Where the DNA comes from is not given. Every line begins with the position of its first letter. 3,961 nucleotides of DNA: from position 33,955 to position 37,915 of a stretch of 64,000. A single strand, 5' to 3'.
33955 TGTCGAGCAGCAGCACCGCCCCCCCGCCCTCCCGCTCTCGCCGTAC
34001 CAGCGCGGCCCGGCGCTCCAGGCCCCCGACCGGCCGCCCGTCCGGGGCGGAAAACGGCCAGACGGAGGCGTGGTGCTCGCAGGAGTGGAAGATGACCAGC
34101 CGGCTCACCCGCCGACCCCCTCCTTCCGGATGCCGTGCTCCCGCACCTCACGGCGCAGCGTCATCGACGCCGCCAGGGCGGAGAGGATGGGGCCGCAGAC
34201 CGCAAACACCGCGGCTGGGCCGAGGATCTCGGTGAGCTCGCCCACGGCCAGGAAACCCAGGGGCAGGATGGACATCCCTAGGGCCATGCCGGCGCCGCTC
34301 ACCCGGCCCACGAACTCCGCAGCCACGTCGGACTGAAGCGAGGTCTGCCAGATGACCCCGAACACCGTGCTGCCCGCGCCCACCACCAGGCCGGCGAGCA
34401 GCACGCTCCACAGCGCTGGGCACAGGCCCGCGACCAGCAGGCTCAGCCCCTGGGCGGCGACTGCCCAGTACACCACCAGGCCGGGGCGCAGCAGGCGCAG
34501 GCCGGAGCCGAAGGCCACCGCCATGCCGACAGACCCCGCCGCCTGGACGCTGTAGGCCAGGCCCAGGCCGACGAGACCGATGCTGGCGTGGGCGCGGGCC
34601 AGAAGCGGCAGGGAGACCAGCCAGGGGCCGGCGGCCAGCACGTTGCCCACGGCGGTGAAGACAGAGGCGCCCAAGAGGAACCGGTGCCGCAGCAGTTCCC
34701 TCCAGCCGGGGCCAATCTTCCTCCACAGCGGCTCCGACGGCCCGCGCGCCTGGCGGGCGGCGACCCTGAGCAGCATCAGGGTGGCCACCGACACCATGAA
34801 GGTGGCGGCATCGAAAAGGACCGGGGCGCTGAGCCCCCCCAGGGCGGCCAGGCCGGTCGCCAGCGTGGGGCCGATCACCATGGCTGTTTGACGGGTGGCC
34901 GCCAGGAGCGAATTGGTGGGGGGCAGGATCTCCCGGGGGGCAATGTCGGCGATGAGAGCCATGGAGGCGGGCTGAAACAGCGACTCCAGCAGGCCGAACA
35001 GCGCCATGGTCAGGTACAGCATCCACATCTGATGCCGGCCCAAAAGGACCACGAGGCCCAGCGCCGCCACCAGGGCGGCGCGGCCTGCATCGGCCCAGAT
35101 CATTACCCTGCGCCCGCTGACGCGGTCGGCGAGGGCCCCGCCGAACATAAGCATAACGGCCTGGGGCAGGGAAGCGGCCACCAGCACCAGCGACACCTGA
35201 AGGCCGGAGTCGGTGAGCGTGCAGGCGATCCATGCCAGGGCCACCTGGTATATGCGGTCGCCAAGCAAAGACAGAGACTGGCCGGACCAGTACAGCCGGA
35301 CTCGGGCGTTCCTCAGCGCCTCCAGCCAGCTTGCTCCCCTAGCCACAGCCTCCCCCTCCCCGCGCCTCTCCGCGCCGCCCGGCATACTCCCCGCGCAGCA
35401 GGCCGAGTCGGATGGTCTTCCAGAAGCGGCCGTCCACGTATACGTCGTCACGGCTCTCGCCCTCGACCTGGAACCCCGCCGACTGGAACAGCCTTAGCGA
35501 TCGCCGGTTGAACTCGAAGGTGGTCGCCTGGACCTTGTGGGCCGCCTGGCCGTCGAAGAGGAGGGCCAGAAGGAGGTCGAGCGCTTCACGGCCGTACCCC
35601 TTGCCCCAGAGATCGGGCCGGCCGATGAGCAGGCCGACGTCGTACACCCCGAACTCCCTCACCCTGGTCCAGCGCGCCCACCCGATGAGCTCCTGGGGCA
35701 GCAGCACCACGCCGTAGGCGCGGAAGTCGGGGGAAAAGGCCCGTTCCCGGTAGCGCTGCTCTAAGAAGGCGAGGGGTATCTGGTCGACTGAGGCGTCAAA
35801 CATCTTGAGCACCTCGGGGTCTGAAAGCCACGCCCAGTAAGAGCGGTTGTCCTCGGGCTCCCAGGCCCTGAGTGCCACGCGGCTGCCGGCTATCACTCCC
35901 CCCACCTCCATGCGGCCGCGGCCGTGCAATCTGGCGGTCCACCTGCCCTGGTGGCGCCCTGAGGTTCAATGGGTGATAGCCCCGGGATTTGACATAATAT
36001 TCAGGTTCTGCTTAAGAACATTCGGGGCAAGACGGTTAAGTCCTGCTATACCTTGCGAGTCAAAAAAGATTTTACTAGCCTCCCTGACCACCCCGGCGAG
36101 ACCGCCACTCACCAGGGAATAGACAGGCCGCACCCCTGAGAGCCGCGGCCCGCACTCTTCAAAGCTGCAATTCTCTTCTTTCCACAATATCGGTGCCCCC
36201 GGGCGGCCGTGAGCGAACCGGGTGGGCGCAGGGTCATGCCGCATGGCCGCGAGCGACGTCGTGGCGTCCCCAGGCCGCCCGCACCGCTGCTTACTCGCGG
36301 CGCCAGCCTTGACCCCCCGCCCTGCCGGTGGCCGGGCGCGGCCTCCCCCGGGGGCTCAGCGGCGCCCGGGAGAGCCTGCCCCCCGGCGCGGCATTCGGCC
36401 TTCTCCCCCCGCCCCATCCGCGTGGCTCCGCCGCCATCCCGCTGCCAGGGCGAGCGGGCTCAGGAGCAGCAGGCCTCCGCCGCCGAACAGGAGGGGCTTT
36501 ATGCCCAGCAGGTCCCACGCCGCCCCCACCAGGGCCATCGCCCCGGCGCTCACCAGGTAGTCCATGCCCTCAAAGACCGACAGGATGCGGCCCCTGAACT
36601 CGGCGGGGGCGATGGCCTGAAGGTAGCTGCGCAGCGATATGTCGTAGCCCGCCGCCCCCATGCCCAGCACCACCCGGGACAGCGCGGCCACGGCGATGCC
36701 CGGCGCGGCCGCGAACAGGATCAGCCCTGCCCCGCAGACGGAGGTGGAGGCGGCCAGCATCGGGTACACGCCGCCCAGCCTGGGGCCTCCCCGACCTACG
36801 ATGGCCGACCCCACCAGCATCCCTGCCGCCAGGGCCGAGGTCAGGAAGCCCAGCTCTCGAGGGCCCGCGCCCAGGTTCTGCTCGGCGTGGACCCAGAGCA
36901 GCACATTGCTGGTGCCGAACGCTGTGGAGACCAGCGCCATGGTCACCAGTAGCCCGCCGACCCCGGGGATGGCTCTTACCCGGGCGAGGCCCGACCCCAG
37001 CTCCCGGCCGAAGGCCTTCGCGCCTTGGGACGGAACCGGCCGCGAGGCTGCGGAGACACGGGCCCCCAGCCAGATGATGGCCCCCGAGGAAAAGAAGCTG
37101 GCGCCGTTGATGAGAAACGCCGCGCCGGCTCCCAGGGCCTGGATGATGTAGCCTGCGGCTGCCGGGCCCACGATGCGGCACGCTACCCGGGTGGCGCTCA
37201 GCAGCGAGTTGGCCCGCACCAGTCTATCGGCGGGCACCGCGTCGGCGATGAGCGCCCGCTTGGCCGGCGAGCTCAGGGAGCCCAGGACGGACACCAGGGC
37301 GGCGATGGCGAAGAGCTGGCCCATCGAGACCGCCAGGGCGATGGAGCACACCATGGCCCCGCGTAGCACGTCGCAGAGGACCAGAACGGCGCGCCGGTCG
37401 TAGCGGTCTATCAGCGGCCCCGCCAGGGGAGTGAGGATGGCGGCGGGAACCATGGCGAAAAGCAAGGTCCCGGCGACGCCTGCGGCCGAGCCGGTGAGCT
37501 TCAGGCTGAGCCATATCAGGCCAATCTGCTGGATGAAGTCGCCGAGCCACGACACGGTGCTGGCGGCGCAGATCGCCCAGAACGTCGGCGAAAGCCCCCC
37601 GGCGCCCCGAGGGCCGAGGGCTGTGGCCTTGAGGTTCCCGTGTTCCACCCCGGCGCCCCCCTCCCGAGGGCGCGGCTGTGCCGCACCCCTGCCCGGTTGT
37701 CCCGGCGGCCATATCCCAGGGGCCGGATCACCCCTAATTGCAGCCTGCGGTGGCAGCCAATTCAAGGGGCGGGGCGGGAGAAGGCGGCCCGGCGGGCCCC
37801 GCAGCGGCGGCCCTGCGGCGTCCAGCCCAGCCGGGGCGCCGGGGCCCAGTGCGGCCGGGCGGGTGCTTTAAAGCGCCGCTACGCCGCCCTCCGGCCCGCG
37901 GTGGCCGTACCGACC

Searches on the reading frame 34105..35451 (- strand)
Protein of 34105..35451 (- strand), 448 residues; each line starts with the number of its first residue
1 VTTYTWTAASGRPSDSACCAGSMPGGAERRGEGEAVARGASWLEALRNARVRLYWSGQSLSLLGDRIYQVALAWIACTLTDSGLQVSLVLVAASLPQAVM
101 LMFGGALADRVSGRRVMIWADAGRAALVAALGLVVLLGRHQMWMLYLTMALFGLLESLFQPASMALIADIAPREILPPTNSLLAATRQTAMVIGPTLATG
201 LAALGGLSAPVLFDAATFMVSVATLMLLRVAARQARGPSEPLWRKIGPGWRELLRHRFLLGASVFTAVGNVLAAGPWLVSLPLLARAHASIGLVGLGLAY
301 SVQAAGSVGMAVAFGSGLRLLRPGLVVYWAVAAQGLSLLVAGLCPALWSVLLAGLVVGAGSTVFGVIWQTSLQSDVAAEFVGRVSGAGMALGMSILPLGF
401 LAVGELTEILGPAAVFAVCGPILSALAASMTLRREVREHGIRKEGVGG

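Call 8: search_protein_families(library=pfam, proteins=[window:34105-35451:-], max_evalue=0.01)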
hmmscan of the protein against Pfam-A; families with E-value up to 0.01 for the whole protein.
window:34105-35451:- (448 aa): 2 families
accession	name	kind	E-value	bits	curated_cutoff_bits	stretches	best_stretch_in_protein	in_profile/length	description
PF07690.21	MFS_1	-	1.6e-30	106.7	33.4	1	55-393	2-340/347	Major Facilitator Superfamily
PF05977.19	MFS_3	-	1.3e-20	73.8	27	1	43-413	4-373/524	Transmembrane secretion effector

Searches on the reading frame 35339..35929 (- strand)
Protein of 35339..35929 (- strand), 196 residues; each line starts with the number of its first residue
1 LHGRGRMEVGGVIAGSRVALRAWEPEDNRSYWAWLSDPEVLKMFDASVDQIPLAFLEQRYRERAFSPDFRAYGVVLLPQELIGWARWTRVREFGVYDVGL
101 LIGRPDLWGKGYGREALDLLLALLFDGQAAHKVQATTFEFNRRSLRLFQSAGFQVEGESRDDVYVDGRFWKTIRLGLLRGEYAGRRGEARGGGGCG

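Call 8: search_protein_families(library=pfam, proteins=[window:35339-35929:-], max_evalue=0.01)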
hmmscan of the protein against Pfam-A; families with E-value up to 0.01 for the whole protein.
window:35339-35929:- (196 aa): 4 families
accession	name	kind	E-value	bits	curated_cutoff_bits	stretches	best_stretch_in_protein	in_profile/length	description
PF13302.13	Acetyltransf_3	-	3.3e-20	73.6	25.4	1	17-154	1-138/138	Acetyltransferase (GNAT) domain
PF00583.31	Acetyltransf_1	-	1.1e-10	42.2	20.7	1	56-153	17-116/116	Acetyltransferase (GNAT) family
PF13523.12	Acetyltransf_8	-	8.8e-06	25.8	27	1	97-158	79-142/145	Acetyltransferase (GNAT) domain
PF13420.13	Acetyltransf_4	-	1e-05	26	24.3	1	20-169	1-150/155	Acetyltransferase (GNAT) domain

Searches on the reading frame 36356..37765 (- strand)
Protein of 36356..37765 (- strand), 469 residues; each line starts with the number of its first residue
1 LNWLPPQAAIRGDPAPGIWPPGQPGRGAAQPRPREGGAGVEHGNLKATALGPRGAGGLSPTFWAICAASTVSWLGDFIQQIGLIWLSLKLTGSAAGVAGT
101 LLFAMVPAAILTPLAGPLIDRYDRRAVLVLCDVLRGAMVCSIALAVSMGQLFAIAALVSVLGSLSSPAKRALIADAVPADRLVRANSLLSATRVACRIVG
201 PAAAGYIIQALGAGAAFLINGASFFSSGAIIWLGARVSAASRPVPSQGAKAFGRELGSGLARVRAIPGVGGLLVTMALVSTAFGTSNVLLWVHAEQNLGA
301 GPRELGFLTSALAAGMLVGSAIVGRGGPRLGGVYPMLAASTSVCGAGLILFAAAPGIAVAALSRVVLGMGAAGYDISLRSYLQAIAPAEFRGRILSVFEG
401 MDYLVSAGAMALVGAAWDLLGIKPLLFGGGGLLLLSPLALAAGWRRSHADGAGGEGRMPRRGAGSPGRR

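Call 8: search_protein_families(library=pfam, proteins=[window:36356-37765:-], max_evalue=0.01)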
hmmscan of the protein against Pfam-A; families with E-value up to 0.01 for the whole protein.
window:36356-37765:- (469 aa): 3 families
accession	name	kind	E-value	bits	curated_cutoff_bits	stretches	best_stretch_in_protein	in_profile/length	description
PF07690.21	MFS_1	-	1.8e-29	103.2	33.4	2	67-279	3-214/347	Major Facilitator Superfamily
PF05977.19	MFS_3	-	4.7e-22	78.5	27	1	61-422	11-372/524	Transmembrane secretion effector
PF00083.30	Sugar_tr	-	1.1e-05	25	22.3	1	304-399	47-144/452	Sugar (and other) transporter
